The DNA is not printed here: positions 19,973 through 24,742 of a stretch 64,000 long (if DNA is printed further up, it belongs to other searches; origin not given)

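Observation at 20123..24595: Intact 1490-aa GHKL(sacsin-like)-ATPase / SF2-helicase fusion in a decaying defence island: candidate uncharacterised defence effector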

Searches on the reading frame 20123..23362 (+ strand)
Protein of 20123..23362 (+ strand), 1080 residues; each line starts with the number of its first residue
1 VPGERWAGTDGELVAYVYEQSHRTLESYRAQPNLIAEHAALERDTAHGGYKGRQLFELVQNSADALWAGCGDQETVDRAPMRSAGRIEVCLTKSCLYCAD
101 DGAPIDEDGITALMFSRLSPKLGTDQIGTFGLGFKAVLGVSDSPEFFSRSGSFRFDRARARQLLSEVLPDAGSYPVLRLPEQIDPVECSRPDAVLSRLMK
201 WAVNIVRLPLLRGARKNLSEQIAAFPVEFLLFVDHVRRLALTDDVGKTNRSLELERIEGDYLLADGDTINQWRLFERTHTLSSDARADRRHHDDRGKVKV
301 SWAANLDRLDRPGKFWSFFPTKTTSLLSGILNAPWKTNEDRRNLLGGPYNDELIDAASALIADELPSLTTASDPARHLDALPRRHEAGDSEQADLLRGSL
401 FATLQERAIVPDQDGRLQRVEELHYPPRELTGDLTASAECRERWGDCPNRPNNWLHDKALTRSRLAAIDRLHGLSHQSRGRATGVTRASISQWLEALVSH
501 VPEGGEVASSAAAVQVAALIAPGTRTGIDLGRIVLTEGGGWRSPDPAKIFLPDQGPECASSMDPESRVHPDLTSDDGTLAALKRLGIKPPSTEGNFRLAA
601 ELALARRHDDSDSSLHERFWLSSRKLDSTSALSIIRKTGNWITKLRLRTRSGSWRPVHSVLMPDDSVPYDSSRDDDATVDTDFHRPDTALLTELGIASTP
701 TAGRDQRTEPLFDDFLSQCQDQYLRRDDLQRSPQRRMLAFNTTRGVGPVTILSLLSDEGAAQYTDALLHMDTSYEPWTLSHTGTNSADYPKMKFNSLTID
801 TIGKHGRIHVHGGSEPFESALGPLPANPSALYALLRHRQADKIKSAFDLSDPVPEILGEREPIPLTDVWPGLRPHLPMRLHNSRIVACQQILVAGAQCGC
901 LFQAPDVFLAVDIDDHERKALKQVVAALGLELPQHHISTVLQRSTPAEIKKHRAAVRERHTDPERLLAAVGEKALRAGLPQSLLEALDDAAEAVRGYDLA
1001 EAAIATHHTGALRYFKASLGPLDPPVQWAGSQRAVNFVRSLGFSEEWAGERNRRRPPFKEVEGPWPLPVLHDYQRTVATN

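Call 62: predict_structure(alignment_id=A3)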
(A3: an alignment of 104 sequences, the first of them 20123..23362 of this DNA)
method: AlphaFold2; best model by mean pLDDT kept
length: 1080 residues; sequences in the alignment: 104
mean_pLDDT: 90.1   pTM: 0.66
mean pLDDT of the five models: 90.1, 89.5, 89.2, 88.5, 88.5
residues with pLDDT >= 90: 767; 70-90: 239; 50-70: 64; < 50: 10
segments of 3 or more residues with pLDDT < 50: 1061-1065
pLDDT, mean of each block of 10 residues (from residue 1): 75 95 98 97 88 92 82 55 84 98 93 88 69 87 97 97 97 96 97 97 97 96 96 95 95 96 97 97 95 88 97 92 94 93 94 98 97 97 92 96 95 96 95 87 94 96 94 73 81 96 95 97 93 97 94 72 89 97 95 90 79 89 94 92 94 95 94 95 96 95 95 97 96 96 96 97 97 96 95 97 96 92 86 92 91 82 85 87 88 80 90 81 91 86 69 89 94 90 79 83 88 89 81 85 85 52 53 71
secondary structure, 60 per line:
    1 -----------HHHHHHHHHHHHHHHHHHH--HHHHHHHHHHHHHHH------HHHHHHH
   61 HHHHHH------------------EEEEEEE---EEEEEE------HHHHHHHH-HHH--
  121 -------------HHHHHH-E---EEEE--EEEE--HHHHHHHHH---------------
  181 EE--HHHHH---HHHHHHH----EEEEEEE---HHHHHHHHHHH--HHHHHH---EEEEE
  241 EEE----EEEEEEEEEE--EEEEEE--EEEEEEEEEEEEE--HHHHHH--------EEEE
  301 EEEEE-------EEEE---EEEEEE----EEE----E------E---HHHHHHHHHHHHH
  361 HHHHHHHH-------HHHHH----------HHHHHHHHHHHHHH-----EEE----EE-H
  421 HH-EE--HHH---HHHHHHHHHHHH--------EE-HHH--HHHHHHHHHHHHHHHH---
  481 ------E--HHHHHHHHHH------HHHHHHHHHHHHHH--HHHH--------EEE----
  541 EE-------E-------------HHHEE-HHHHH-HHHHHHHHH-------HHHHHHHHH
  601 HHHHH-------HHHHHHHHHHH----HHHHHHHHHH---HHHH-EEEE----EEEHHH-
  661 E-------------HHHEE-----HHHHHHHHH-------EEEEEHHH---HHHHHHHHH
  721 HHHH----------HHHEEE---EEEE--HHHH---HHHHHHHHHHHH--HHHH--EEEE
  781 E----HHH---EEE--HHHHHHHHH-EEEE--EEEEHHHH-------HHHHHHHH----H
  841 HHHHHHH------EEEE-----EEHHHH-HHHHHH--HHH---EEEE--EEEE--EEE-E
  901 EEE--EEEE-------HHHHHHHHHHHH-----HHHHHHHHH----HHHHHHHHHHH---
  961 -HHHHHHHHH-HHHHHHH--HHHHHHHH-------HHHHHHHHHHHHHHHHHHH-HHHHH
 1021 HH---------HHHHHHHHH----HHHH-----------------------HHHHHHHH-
elements in order (helices of 4 or more, strands of 3 or more residues): H12-30 H33-47 H54-66 E85-91 E95-100 H107-114 H134-139 E145-148 E151-154 H157-165 H185-189 H193-199 E204-210 H214-224 H227-232 E236-243 E248-257 E260-265 E268-280 H283-288 E297-305 E313-316 E320-325 E330-332 H348-368 H376-380 H391-404 E410-412 H434-445 H462-477 H490-499 H506-519 H522-525 E534-536 H570-574 H576-584 H592-605 H613-623 H628-637 H641-644 E646-649 E654-656 H685-693 E701-705 H712-724 E738-740 E744-747 H750-753 H757-768 H771-774 E777-781 E792-794 H797-805 E807-810 E813-816 H817-820 H828-835 H840-847 E854-857 H865-868 H870-875 E884-887 E890-893 E896-898 E900-903 E906-909 H917-928 H934-942 H947-957 H962-970 H972-978 H981-988 H996-1014 H1016-1022 H1032-1040 H1045-1048 H1072-1079

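Call 65: fold_search(model_id=the predicted structure, library=pdb)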
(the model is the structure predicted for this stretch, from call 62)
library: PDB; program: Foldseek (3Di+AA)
matches with E <= 10: 335; with E <= 0.001: 41
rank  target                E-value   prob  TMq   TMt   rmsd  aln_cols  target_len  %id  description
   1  8u1l_A                2.4e-05  1.00  0.20  0.31  13.7       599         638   12  Cryo-EM structure of the RAF1-HSP90-CDC37 complex in the closed state (released 2024-03-13)
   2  4iyn_A                3.4e-05  1.00  0.21  0.33  14.1       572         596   11  Structure of mitochondrial Hsp90 (TRAP1) with ADP-ALF4- (released 2014-01-22)
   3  7zub_B                3.9e-05  1.00  0.18  0.28  13.6       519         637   10  Cryo-EM structure of the indirubin-bound Hsp90-XAP2-AHR complex (released 2022-11-23)
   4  1y4s_A                4.4e-05  1.00  0.13  0.26  17.0       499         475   12  Conformation rearrangement of heat shock protein 90 upon ADP binding (released 2005-04-19)
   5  8h77_A                5.8e-05  1.00  0.20  0.29  13.2       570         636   10  Hsp90-AhR-p23-XAP2 complex (released 2023-01-04)
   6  6xlc_A                6.3e-05  1.00  0.19  0.30  11.4       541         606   12  Full-length Hsc82 bound to AMPPNP (released 2021-06-30)
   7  2cg9_B                7.2e-05  1.00  0.19  0.29  12.1       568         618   13  Crystal structure of an Hsp90-Sba1 closed chaperone complex (released 2006-04-12)
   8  7z37_AP1              7.5e-05  1.00  0.20  0.30  12.4       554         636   11  Structure of the RAF1-HSP90-CDC37 complex (RHC-II) (released 2022-09-14)
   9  6xld_B                7.5e-05  1.00  0.20  0.31  11.6       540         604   12  Full-length Hsc82 in complex with Aha1 CTD in the presence of AMPPNP (released 2021-06-30)
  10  6xlf_B                8.2e-05  1.00  0.20  0.31  11.4       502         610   13  Full-length Hsc82 in complex with Aha1 in the presence of AMP-PNP (released 2021-06-30)
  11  9kqn_B                9.4e-05  1.00  0.21  0.32  11.2       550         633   10  Hsp90-Cdc37-PINK1 complex (released 2025-10-15)
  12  7kcl_B                9.4e-05  1.00  0.22  0.34  15.6       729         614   11  Full-length human mitochondrial Hsp90 (TRAP1) in complex with SdhB in the presence of AMP-PNP (released 2021-10-13)
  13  6xlf_A                1.0e-04  1.00  0.19  0.30  11.2       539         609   12  Full-length Hsc82 in complex with Aha1 in the presence of AMP-PNP (released 2021-06-30)
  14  4j0b_A                1.0e-04  1.00  0.18  0.30  17.0       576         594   10  Structure of mitochondrial Hsp90 (TRAP1) with ADP-BeF3 (released 2014-01-22)
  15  5tvu_A                1.2e-04  1.00  0.21  0.34  10.4       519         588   12  Crystal structure of mitochondrial Hsp90 (TRAP1) with ATP in absence of Mg (released 2018-03-14)
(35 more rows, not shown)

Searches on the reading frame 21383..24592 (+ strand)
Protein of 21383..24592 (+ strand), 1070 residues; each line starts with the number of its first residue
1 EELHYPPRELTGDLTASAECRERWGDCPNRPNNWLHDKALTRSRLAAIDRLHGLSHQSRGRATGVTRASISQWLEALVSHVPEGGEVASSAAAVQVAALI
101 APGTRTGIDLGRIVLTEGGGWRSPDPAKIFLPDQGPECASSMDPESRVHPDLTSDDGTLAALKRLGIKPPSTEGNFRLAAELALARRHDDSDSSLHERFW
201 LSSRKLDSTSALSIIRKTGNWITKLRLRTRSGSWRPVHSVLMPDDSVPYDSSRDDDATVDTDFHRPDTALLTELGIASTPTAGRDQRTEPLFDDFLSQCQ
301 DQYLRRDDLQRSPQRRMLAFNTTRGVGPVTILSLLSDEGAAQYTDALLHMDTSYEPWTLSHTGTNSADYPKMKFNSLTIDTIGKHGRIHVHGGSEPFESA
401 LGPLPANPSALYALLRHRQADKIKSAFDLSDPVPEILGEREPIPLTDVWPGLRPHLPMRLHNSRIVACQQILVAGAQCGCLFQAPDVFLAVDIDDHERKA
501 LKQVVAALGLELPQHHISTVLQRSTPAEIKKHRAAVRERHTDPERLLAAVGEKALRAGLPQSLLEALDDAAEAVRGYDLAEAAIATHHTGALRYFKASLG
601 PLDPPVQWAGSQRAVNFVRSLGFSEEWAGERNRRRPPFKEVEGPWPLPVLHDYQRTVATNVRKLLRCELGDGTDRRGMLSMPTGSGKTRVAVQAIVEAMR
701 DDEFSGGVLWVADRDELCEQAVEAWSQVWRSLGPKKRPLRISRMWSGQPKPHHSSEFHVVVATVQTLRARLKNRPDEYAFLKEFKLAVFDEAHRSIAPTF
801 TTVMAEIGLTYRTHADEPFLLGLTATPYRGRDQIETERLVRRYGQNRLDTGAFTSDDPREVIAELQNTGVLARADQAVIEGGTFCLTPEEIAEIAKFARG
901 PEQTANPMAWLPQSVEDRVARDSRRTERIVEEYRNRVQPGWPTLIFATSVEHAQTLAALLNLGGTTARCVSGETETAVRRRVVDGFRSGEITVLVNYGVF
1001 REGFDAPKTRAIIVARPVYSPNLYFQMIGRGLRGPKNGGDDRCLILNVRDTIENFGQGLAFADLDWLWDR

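Call 67: predict_structure(alignment_id=A4)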
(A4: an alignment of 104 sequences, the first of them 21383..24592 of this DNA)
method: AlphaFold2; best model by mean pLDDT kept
length: 1070 residues; sequences in the alignment: 104
mean_pLDDT: 88.6   pTM: 0.65
mean pLDDT of the five models: 88.6, 88.3, 87.3, 86.7, 86.5
residues with pLDDT >= 90: 657; 70-90: 340; 50-70: 56; < 50: 17
segments of 3 or more residues with pLDDT < 50: 55-63, 904-907
pLDDT, mean of each block of 10 residues (from residue 1): 81 84 90 86 82 54 68 93 91 96 89 94 92 67 87 94 93 89 78 88 93 91 93 95 94 95 96 95 94 97 95 96 96 97 97 96 95 97 96 92 84 92 92 79 88 90 89 82 91 85 92 89 79 95 97 95 86 86 92 94 89 92 92 79 75 95 84 86 89 95 92 89 92 86 85 81 92 87 94 88 90 82 75 82 92 89 92 94 94 75 52 92 95 95 95 95 94 84 89 89 68 93 86 89 95 87 81
secondary structure, 60 per line:
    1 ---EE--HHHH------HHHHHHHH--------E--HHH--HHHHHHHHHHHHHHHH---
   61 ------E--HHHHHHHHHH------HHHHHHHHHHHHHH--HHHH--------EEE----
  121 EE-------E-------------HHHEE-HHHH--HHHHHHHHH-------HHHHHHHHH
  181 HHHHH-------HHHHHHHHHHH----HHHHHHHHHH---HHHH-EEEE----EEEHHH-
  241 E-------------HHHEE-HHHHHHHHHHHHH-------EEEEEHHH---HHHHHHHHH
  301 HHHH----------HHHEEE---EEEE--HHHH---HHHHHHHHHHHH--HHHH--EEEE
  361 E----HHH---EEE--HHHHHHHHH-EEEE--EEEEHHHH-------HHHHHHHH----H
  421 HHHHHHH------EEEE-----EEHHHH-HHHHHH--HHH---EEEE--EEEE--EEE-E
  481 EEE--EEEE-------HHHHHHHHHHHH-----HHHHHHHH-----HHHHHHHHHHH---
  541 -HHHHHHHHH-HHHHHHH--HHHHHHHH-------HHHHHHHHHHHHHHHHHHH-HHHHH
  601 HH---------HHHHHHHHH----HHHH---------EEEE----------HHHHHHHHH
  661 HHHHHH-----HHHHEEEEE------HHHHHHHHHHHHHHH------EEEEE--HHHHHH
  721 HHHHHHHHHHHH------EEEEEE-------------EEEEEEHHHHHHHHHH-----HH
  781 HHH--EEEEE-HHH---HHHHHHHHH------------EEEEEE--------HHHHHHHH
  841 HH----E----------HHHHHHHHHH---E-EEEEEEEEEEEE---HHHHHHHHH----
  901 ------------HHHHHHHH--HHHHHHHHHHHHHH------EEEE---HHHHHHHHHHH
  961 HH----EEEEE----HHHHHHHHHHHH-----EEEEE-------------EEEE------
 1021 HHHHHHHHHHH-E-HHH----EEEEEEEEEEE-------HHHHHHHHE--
elements in order (helices of 4 or more, strands of 3 or more residues): H8-11 H18-25 H42-57 H70-79 H86-99 H102-105 E114-116 H150-153 H156-164 H172-185 H193-203 H208-217 H221-224 E226-229 E234-236 H261-273 E281-285 H292-304 E318-320 E324-327 H330-333 H337-348 H351-354 E357-361 E372-374 H377-385 E387-390 E393-396 H397-400 H408-415 H420-427 E434-437 H445-448 H450-455 E464-467 E470-473 E476-478 E480-483 E486-489 H497-508 H514-521 H527-537 H542-550 H552-558 H561-568 H576-594 H596-602 H612-620 H625-628 E638-641 H652-666 H672-675 E676-680 H687-701 E708-712 H715-732 E739-744 E758-763 H764-773 H779-783 E786-790 H798-806 E819-824 H833-842 H858-867 E873-884 H888-896 H913-920 H923-936 E943-946 H950-962 E967-971 H976-987 E993-997 E1011-1014 H1021-1031 E1042-1052 H1060-1067

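Call 69: fold_search(model_id=the predicted structure, library=pdb)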
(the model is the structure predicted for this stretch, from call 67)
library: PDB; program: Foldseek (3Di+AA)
matches with E <= 10: 1580; with E <= 0.001: 765
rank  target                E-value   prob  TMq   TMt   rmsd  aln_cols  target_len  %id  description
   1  6jde_B                2.7e-14  1.00  0.26  0.46   7.0       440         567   22  crystal structure of a DNA repair protein (released 2019-06-26)
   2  8h5y_B                6.0e-14  1.00  0.25  0.44   6.6       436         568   21  Crystal structure of RadD- ADP complex (released 2023-10-18)
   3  8h5y_A                8.0e-14  1.00  0.25  0.45   7.3       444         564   21  Crystal structure of RadD- ADP complex (released 2023-10-18)
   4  7r7j_B                2.6e-13  1.00  0.26  0.45   6.9       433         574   23  Crystal structure of RadD with ADP (released 2022-04-13)
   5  5jch_B                3.6e-13  1.00  0.27  0.43   9.9       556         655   17  Crystal structure of chicken MDA5 with 5'p 10-mer dsRNA and ADP-Mg2+ at 2.95 A resolution (untwinned). (released 2016-06-01)
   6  5jcf_B                4.9e-13  1.00  0.27  0.42   9.1       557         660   17  Crystal structure of chicken MDA5 with 5'p 10-mer dsRNA and ADP-Mg2+ at 2.6 A resolution (orthorhombic form). (released 2016-06-01)
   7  6p4w_A                4.9e-13  1.00  0.18  0.36  11.9       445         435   20  XPB helicase in a complex with truncated Bax1 from Sulfurisphaera tokodaii at 2.96 Angstrom resolution (released 2020-06-03)
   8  5jch_A                5.1e-13  1.00  0.27  0.43   9.9       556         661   17  Crystal structure of chicken MDA5 with 5'p 10-mer dsRNA and ADP-Mg2+ at 2.95 A resolution (untwinned). (released 2016-06-01)
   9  7clg_B                5.6e-13  1.00  0.24  0.30   6.5       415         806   21  Crystal structure of the ATP-dependent restriction endonuclease SauUSI (released 2021-01-20)
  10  6jde_A                5.9e-13  1.00  0.25  0.44   6.8       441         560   22  crystal structure of a DNA repair protein (released 2019-06-26)
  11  6p4f_C                6.2e-13  1.00  0.25  0.55   9.1       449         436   20  Crystal structure of the XPB-Bax1-forked DNA ternary complex (released 2020-06-17)
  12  7z8s_E                6.2e-13  1.00  0.26  0.19  30.6      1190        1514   13  Mot1:TBP:DNA - post hydrolysis state (released 2023-03-29)
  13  5jcf_A                7.6e-13  1.00  0.27  0.42   9.0       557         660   17  Crystal structure of chicken MDA5 with 5'p 10-mer dsRNA and ADP-Mg2+ at 2.6 A resolution (orthorhombic form). (released 2016-06-01)
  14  9bz0_b                9.2e-13  1.00  0.24  0.40  10.6       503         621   15  Structure of an STK19-containing TC-NER complex (released 2024-12-25)
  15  5tnu_A                9.6e-13  1.00  0.14  0.31  22.5       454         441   19  S. tokodaii XPB II crystal structure at 3.0 Angstrom resolution (released 2017-11-01)
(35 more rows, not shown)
